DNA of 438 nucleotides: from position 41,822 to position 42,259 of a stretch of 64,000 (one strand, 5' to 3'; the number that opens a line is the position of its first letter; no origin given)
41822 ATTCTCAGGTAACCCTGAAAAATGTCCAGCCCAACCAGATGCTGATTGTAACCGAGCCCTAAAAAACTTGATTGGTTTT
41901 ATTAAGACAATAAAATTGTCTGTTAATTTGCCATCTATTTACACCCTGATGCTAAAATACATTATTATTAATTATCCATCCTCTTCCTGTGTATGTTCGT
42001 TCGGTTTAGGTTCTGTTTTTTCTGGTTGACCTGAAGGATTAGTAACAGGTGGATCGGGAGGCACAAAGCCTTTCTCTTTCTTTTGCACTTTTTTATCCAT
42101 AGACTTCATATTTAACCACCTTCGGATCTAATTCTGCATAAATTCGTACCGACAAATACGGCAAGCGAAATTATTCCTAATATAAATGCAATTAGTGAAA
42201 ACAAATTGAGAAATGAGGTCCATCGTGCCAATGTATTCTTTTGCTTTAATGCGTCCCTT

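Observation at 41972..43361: Candidate novel three-gene module: GIY-YIG/DUF4357 nuclease - 3-TM membrane protein - 45-aa Lys/Pro/Glu-rich peptide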

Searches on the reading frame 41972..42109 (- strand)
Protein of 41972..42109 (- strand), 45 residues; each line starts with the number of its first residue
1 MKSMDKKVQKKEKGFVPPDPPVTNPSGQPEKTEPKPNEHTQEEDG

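Call 3: search_protein_families(library=pfam, proteins=[window:41972-42109:-], max_evalue=0.01)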
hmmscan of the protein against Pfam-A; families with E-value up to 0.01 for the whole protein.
window:41972-42109:- (45 aa): 0 families

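Call 4: search_protein_families(library=padloc, proteins=[window:41972-42109:-], max_evalue=0.01)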
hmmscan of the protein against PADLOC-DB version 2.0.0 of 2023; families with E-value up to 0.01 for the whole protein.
window:41972-42109:- (45 aa): 0 families

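Call 80: search_protein_families(library=phrogs, proteins=[window:41972-42109:-], max_evalue=0.01)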
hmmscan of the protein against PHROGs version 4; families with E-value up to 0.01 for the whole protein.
window:41972-42109:- (45 aa): 0 families
